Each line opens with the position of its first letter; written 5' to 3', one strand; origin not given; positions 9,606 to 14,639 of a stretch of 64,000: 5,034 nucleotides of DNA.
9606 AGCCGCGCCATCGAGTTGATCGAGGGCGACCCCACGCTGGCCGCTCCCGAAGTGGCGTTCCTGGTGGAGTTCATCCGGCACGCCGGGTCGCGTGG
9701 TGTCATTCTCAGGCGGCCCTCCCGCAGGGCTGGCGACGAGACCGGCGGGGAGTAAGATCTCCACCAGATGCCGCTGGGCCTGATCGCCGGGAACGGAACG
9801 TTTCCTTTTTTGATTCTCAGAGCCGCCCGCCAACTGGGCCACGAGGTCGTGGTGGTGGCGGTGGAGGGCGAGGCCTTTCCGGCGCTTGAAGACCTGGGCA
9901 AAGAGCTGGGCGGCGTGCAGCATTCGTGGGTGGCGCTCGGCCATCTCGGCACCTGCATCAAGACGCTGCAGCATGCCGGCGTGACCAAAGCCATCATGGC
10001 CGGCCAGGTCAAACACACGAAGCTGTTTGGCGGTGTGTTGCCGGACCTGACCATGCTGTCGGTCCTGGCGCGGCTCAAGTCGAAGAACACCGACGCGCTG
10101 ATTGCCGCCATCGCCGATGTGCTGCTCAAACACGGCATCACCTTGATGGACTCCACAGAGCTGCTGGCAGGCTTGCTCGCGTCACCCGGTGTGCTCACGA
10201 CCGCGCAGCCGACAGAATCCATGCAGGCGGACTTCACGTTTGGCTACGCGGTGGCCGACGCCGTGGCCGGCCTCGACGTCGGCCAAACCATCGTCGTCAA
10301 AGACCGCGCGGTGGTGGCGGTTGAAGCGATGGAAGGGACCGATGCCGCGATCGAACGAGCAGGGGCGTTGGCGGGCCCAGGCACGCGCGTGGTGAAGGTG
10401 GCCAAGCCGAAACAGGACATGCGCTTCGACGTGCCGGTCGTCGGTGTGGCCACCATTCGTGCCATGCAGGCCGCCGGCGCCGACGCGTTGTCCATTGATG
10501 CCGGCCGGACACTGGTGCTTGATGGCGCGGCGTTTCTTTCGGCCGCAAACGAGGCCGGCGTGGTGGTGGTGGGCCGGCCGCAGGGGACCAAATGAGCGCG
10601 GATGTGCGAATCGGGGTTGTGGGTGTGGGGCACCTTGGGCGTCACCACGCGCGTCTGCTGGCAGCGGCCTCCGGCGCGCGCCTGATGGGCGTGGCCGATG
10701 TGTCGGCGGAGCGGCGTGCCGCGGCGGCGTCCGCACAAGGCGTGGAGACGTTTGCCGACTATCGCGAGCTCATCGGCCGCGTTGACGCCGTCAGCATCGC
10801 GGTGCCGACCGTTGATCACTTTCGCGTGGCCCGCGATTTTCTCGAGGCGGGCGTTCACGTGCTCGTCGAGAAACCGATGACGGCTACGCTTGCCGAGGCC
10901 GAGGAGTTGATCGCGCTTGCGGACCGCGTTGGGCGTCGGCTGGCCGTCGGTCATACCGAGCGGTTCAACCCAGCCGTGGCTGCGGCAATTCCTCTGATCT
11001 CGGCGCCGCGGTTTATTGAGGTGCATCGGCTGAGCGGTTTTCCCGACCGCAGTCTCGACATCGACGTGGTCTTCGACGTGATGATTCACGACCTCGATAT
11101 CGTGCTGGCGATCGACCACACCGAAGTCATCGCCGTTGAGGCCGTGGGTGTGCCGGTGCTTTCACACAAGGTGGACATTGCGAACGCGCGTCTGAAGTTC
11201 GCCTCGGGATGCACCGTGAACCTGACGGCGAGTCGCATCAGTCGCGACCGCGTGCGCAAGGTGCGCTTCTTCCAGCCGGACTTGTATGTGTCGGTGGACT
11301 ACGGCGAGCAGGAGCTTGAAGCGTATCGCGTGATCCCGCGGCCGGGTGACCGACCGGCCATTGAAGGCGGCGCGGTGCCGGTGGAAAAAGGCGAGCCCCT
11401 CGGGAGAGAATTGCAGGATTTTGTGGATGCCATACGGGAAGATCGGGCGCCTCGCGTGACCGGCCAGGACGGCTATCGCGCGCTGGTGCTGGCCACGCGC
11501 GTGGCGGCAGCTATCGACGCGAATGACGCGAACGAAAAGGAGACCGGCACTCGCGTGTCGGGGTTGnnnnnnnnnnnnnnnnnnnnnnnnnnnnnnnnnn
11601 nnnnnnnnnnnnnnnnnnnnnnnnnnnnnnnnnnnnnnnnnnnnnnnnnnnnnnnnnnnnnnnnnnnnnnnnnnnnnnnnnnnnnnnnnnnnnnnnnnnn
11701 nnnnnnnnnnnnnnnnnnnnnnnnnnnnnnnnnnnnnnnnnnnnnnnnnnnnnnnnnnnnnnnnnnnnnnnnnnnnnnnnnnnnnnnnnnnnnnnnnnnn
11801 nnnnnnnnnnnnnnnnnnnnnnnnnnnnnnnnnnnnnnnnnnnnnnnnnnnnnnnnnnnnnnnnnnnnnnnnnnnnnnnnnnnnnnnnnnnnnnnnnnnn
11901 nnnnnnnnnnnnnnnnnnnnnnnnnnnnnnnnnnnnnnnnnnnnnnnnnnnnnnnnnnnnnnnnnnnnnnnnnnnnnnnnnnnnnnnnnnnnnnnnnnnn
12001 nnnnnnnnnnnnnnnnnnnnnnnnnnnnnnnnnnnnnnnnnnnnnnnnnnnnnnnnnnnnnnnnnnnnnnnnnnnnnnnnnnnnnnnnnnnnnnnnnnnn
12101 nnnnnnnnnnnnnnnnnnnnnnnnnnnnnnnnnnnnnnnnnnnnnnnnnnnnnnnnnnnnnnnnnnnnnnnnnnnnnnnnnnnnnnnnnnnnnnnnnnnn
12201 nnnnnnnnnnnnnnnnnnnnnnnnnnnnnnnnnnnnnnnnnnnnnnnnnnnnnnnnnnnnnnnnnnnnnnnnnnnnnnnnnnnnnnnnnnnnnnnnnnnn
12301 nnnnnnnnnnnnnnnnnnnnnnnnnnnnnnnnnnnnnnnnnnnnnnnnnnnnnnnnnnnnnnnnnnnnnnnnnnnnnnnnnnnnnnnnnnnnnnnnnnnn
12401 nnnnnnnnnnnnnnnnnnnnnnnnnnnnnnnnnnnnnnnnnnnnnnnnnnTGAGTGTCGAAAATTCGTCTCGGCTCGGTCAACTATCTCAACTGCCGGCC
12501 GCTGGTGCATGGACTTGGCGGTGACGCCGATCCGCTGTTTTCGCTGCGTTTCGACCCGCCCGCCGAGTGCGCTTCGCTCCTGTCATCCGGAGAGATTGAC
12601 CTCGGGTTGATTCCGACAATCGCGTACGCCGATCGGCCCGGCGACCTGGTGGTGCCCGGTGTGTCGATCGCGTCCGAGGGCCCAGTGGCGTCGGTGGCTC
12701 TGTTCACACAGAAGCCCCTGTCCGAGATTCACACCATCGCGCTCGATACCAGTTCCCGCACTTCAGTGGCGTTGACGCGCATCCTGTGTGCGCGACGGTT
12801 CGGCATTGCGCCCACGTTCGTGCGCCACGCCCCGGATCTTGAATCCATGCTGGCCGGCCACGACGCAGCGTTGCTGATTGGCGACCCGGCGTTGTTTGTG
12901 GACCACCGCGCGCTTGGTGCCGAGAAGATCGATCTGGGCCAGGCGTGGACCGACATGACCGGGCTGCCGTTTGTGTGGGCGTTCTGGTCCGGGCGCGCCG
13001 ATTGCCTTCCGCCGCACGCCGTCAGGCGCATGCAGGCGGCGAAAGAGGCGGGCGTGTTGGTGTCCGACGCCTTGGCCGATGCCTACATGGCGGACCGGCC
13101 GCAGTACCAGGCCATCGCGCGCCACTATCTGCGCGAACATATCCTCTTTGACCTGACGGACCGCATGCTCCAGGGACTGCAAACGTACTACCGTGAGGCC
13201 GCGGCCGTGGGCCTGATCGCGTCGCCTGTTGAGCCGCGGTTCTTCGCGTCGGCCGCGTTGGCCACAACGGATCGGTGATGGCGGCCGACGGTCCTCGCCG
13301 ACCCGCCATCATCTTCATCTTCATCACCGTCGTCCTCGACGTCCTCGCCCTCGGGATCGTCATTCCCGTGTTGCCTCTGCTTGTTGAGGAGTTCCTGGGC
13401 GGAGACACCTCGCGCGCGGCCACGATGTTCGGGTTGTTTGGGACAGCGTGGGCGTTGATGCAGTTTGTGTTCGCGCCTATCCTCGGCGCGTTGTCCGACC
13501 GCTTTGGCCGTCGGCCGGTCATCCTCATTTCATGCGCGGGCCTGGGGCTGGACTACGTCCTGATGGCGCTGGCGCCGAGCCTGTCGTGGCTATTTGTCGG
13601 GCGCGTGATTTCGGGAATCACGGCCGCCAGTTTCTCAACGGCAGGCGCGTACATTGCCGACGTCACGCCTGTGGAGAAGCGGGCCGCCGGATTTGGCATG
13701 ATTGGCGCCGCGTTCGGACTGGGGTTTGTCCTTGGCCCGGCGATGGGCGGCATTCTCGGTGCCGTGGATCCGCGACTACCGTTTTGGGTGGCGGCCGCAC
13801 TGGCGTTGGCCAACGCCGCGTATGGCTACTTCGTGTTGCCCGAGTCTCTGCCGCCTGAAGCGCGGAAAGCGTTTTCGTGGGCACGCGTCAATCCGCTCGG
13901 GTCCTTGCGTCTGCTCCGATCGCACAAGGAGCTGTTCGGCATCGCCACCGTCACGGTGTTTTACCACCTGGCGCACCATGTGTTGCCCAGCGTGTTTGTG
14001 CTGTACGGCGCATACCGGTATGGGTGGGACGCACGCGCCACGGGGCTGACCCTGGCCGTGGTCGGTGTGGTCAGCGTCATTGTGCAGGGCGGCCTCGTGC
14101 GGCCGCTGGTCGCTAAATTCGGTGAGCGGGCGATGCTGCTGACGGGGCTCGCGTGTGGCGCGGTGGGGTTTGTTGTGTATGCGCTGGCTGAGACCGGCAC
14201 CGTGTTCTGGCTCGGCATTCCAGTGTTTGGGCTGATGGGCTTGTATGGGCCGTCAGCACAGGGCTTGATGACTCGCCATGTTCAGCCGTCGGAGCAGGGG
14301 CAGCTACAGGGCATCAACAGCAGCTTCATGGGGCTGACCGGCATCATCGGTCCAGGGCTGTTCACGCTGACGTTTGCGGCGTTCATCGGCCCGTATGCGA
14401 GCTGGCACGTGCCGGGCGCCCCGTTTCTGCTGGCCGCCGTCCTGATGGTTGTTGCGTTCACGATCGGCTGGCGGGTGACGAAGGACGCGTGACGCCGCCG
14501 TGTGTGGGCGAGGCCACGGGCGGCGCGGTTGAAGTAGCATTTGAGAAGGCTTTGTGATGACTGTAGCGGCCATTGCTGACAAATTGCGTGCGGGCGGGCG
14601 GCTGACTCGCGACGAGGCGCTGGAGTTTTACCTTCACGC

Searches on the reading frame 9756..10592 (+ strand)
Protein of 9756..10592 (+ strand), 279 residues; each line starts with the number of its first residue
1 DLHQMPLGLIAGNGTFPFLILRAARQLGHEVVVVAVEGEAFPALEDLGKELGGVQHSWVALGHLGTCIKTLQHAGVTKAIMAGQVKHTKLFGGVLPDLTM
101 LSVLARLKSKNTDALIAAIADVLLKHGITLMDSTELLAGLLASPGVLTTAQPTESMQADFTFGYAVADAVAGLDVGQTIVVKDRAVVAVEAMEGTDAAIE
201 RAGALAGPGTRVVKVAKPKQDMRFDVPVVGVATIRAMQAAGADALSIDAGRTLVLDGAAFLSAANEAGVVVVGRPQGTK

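Call 85: search_protein_families(library=pfam, proteins=[window:9756-10592:+], max_evalue=1e-8)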
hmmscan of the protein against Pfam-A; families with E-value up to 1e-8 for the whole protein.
window:9756-10592:+ (279 aa): 2 families
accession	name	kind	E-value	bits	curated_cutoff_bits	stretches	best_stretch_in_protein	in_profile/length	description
PF06230.17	LpxI_C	-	6.4e-45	152.7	25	1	144-272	2-131/131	LpxI C-terminal domain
PF17930.7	LpxI_N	-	6.1e-34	117.2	25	1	7-139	2-128/129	LpxI N-terminal domain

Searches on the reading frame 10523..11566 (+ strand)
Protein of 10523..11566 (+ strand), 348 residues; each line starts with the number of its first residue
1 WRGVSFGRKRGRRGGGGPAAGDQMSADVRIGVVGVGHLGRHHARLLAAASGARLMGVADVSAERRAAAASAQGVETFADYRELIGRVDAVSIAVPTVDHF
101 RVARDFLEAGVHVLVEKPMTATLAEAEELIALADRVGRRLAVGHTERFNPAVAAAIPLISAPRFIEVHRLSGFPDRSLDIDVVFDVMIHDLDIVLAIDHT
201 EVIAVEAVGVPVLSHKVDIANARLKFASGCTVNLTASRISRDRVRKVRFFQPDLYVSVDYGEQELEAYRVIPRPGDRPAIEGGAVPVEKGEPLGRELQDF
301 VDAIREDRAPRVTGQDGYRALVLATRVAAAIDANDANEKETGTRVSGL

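Call 85: search_protein_families(library=pfam, proteins=[window:10523-11566:+], max_evalue=1e-8)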
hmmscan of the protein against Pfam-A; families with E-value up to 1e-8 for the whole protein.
window:10523-11566:+ (348 aa): 1 family
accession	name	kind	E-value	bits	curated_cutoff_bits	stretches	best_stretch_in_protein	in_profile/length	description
PF01408.29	GFO_IDH_MocA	-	7.3e-31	107.8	24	1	28-144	1-120/120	Oxidoreductase family, NAD-binding Rossmann fold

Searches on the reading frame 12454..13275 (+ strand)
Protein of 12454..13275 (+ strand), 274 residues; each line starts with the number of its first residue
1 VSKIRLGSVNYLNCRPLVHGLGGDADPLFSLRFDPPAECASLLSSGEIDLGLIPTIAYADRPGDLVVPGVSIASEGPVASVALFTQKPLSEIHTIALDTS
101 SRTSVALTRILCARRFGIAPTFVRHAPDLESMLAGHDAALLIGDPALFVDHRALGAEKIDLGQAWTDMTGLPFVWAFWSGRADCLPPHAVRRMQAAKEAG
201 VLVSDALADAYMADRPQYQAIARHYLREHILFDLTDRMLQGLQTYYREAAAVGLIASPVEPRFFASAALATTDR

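Call 85: search_protein_families(library=pfam, proteins=[window:12454-13275:+], max_evalue=1e-8)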
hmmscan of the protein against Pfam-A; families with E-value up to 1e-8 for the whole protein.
window:12454-13275:+ (274 aa): 1 family
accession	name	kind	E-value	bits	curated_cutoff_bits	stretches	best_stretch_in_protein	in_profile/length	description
PF02621.19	VitK2_biosynth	-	4e-51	174.3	26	1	4-250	1-251/252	Menaquinone biosynthesis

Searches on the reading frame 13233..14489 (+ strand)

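Call 86: search_protein_families(library=pfam, proteins=[window:13233-14489:+], max_evalue=1e-8)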
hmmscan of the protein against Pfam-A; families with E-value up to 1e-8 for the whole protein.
window:13233-14489:+ (419 aa): 3 families
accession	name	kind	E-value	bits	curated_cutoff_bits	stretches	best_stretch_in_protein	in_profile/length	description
PF07690.21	MFS_1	-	4.2e-56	190.8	33.4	2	29-374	1-347/347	Major Facilitator Superfamily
PF12832.13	MFS_1_like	-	4.8e-12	46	25.2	0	27-175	215-361/373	MFS_1 like family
PF00083.30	Sugar_tr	-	7e-12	45.4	22.3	1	64-205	46-194/452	Sugar (and other) transporter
